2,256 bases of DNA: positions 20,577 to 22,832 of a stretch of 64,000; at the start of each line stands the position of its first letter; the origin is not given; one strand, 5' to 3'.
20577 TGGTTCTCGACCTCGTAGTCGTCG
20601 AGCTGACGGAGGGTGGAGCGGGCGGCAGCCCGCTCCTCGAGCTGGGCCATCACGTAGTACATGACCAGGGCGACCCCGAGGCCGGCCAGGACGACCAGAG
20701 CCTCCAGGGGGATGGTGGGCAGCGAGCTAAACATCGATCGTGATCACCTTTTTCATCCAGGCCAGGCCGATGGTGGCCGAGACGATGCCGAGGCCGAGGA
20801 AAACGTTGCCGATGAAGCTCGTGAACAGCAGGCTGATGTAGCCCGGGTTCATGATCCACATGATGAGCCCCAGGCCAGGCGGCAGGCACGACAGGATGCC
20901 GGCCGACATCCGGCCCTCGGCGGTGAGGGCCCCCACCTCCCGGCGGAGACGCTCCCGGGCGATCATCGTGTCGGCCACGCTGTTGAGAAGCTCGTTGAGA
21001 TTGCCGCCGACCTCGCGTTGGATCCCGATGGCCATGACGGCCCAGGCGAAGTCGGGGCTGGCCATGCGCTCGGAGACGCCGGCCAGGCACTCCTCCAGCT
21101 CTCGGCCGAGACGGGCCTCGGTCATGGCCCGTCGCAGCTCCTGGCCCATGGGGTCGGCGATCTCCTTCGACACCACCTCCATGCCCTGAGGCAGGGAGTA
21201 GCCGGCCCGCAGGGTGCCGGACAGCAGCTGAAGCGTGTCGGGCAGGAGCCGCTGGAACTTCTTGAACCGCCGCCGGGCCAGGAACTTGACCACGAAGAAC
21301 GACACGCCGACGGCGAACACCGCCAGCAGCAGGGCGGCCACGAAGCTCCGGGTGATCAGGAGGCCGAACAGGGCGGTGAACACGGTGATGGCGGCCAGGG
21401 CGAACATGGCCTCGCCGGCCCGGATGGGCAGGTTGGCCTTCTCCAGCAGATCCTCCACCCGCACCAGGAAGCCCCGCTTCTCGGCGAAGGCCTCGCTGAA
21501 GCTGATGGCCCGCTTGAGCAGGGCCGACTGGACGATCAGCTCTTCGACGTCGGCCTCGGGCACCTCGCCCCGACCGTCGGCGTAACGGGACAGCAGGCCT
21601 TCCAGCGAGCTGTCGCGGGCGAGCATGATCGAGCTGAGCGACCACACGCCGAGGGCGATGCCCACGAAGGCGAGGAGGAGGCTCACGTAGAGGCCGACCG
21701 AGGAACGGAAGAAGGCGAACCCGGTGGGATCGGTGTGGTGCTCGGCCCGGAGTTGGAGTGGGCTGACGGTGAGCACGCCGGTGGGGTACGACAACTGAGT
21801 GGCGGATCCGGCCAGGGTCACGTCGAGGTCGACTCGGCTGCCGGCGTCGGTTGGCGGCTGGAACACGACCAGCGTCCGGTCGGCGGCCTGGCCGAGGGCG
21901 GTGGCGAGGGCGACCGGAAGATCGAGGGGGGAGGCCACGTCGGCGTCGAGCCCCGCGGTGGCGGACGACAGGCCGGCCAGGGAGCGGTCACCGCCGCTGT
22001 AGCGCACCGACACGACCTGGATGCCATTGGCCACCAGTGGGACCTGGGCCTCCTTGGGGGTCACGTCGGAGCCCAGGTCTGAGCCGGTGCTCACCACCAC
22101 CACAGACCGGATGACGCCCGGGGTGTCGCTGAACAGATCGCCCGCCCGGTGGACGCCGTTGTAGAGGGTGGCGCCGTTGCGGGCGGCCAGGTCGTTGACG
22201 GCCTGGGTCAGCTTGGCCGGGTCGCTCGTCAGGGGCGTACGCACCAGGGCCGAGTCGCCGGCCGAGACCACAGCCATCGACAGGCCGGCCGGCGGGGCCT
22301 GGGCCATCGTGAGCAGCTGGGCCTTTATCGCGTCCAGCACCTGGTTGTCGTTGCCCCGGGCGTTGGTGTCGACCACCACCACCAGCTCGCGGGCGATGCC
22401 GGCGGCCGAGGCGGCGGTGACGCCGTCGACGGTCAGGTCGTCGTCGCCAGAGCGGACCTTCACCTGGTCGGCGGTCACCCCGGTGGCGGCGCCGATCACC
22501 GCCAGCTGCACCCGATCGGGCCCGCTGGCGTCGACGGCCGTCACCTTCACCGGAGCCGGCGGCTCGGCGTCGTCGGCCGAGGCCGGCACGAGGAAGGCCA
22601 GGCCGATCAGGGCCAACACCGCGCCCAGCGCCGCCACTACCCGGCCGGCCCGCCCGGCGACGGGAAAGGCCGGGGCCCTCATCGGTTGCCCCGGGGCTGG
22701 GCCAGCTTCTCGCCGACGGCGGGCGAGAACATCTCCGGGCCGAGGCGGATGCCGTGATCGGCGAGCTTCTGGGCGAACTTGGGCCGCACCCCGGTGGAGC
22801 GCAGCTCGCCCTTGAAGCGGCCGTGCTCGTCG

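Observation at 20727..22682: TadB platform protein fused to a secreted vWA-like domain with a degenerate MIDAS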

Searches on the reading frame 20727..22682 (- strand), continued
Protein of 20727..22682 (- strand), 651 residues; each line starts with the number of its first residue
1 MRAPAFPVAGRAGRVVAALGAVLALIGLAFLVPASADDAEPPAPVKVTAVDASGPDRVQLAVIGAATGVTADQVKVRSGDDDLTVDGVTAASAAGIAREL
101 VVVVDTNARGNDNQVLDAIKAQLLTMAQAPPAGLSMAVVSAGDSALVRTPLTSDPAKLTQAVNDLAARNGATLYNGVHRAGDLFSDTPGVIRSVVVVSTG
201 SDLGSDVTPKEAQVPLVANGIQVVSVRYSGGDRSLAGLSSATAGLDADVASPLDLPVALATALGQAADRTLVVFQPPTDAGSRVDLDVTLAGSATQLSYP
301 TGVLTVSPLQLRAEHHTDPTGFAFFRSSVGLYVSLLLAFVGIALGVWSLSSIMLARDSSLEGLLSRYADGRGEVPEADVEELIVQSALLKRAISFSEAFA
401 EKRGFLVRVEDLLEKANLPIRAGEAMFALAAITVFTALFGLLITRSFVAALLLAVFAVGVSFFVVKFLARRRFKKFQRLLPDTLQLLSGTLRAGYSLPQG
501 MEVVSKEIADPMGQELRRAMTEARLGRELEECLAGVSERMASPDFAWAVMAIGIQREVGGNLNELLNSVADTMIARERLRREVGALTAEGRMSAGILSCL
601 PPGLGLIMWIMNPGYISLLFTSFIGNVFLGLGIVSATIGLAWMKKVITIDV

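Call 52: fold_search(model_id=the predicted structure, library=pdb)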
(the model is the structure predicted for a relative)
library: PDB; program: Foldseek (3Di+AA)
matches with E <= 10: 1217; with E <= 0.001: 412
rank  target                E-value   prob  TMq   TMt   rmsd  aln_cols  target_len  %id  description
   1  4fx5                  2.3e-11  1.00  0.25  0.36  13.1       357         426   14  von Willebrand factor type A from Catenulispora acidiphila (released 2012-07-18)
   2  6fpy_B                2.5e-10  1.00  0.25  0.27   9.3       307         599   10  Inter-alpha-inhibitor heavy chain 1, wild type (released 2019-02-27)
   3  6fpy_A                4.3e-10  1.00  0.25  0.27   9.1       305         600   10  Inter-alpha-inhibitor heavy chain 1, wild type (released 2019-02-27)
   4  8s05_A                6.5e-10  1.00  0.24  0.38  32.8       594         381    8  ArnAB complex an archaeal ortholog of the Sec23/24 core motif (released 2025-10-29)
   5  8ebt_E                9.8e-10  1.00  0.24  0.39   5.2       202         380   18  XPA repositioning Core7 of TFIIH relative to XPC-DNA lesion (Cy5) (released 2023-04-19)
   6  6fpz_A                1.4e-09  1.00  0.25  0.27   9.1       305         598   10  Inter-alpha-inhibitor heavy chain 1, D298A (released 2019-02-27)
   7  4wfq                  2.0e-09  1.00  0.24  0.75   2.7       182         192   15  Crystal structure of TFIIH subunit (released 2015-02-18)
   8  5ivw_0                2.4e-09  1.00  0.23  0.73   4.7       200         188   18  Human core TFIIH bound to DNA within the PIC (released 2016-05-18)
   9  8s05_B                2.4e-09  1.00  0.24  0.39  24.9       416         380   12  ArnAB complex an archaeal ortholog of the Sec23/24 core motif (released 2025-10-29)
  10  9pd3_E                2.7e-09  1.00  0.23  0.42   6.4       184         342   20  NER dual incision complex - DuIS (released 2026-02-18)
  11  8ebu_E                2.7e-09  1.00  0.24  0.39   5.2       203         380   19  XPC release from Core7-XPA-DNA (Cy5) (released 2023-04-19)
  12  7o4i_6                2.8e-09  1.00  0.24  0.43   4.6       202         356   13  Yeast RNA polymerase II transcription pre-initiation complex with initial transcription bubble (released 2021-06-16)
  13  9pd4_E                3.6e-09  1.00  0.23  0.43   2.7       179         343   19  NER dual incision complex - DuIM (released 2026-02-18)
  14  8ebs_E                3.8e-09  1.00  0.24  0.42   5.3       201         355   18  Initial DNA-lesion (Cy5) binding by XPC and TFIIH (released 2023-04-19)
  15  9a88_D                6.4e-09  1.00  0.24  0.40   5.2       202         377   18  Structure of the pre-incision complex in nucleotide excision repair   (released 2024-10-09)
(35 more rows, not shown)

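Call 72: search_protein_families(library=pfam, alignment_id=A4, max_evalue=0.001)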
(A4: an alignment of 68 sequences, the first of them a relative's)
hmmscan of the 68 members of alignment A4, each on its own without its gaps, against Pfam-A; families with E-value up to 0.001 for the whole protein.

A. member 1, L043:6266-7189:+ (308 aa): 2 families
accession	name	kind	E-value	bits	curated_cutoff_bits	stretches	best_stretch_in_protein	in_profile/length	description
PF16976.10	RcpC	-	7.1e-14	52.1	28.8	1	146-265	5-113/114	Flp pilus assembly protein RcpC/CpaB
PF08666.17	SAF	-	8e-05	23.6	21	1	70-134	2-62/63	SAF domain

B. families by the number of members that match (of 68 scanned): 16 families
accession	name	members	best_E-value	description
PF16976.10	RcpC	26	3.7e-23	Flp pilus assembly protein RcpC/CpaB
PF04964.19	Flp_Fap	14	1e-10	Flp/Fap pilin component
PF08666.17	SAF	8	6.8e-07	SAF domain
PF02653.21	BPD_transp_2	2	1.2e-26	Branched-chain amino acid transport system / permease component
PF01040.23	UbiA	2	3.6e-20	UbiA prenyltransferase family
PF01121.26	CoaE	1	2.3e-56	Dephospho-CoA kinase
PF04186.18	FxsA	1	1.5e-31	FxsA cytoplasmic membrane protein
PF10027.14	DUF2269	1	1.4e-19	Predicted integral membrane protein (DUF2269)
PF00107.32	ADH_zinc_N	1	6.7e-15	Zinc-binding dehydrogenase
PF07811.17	TadE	1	3.6e-14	TadE-like protein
PF16912.11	Glu_dehyd_C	1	1.4e-08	Glucose dehydrogenase C-terminus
PF13602.12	ADH_zinc_N_2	1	1.4e-07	Zinc-binding dehydrogenase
PF13671.12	AAA_33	1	2.8e-06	AAA domain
PF01456.22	Mucin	1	7.9e-06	Mucin-like glycoprotein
PF13521.12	AAA_28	1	0.00016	AAA domain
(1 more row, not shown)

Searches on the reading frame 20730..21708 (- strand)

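Call 54: search_solved_structures(query=window:20730-21708:-, max_evalue=1)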
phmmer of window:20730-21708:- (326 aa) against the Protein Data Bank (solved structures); distinct sequences matched with E-value up to 1: 0.
